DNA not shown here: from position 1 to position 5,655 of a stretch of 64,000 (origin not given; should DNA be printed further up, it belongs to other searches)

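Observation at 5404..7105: Giant adhesin whose LPSTG sorting signal is followed in-frame by a second module with a signal peptide, and a sortase overlapping its 3' end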

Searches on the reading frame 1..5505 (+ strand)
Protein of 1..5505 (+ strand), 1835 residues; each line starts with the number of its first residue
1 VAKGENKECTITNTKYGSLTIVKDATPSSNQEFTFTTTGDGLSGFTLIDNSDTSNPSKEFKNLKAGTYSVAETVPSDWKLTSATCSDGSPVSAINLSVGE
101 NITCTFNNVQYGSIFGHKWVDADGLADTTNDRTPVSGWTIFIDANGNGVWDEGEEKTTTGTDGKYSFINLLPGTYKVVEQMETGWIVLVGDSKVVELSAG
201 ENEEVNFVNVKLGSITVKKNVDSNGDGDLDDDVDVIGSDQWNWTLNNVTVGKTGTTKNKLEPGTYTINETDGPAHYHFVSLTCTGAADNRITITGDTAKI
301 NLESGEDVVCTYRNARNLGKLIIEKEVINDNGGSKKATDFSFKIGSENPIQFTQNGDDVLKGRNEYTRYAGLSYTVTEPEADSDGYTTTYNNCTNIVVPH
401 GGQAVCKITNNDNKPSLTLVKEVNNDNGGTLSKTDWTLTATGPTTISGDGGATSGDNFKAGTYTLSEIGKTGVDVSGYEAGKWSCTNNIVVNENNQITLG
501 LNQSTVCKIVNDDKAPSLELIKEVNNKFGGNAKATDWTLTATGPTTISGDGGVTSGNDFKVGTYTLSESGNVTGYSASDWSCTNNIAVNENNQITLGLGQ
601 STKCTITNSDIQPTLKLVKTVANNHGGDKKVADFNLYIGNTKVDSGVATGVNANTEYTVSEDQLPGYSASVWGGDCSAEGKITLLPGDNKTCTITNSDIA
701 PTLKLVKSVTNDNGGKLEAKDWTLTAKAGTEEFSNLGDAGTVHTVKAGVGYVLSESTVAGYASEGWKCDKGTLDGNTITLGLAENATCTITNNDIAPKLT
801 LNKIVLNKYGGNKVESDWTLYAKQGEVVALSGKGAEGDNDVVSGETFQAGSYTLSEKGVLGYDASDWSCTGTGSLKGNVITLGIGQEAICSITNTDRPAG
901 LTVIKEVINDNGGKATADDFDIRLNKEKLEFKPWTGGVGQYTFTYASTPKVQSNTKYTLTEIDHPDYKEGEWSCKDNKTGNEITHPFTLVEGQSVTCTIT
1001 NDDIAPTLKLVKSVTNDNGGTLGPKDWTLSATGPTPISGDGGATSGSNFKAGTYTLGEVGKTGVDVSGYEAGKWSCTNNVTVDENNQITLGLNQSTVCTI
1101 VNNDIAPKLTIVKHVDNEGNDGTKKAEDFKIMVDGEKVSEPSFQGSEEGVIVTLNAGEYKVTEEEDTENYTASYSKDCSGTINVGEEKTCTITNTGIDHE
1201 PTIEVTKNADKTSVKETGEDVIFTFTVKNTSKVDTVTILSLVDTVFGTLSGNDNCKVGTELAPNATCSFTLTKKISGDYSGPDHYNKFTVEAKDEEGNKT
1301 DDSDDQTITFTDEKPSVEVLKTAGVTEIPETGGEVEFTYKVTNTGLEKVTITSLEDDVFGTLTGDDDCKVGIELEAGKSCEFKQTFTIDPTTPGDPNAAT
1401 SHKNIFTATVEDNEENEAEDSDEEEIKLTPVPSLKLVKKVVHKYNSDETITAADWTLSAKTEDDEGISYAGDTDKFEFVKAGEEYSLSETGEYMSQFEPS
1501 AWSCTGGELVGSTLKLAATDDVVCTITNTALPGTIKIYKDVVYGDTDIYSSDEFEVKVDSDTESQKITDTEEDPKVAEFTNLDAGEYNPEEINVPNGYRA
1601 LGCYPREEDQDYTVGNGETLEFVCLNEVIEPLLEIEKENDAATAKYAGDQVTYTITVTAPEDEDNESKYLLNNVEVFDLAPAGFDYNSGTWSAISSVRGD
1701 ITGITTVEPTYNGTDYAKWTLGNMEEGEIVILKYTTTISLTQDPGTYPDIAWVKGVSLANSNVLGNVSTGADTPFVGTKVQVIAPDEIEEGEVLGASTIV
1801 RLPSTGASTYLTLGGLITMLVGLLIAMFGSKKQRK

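Call 30: search_protein_families(library=ncbifam, proteins=[window:1-5505:+], max_evalue=0.1)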
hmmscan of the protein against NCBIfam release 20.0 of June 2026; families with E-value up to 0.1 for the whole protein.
window:1-5505:+ (1835 aa): 4 families
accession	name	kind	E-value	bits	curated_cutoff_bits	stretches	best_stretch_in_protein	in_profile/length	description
NF033207.2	midcut_by_XrtH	subfamily_domain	3.3e-08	33.8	45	2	1216-1269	118-172/175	midcut-by-XrtH protein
TIGR01451.2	B_ant_repeat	repeat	0.0017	18.3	24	1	1640-1690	4-47/53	DUF11 type repeat protein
NF006064.0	PRK08207.2-2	equivalog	0.003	16.6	504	0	477-515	394-432/465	coproporphyrinogen III oxidase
TIGR01167.1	LPXTG_anchor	domain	0.063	14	15.9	0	1802-1834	2-33/34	LPXTG cell wall anchor domain-containing protein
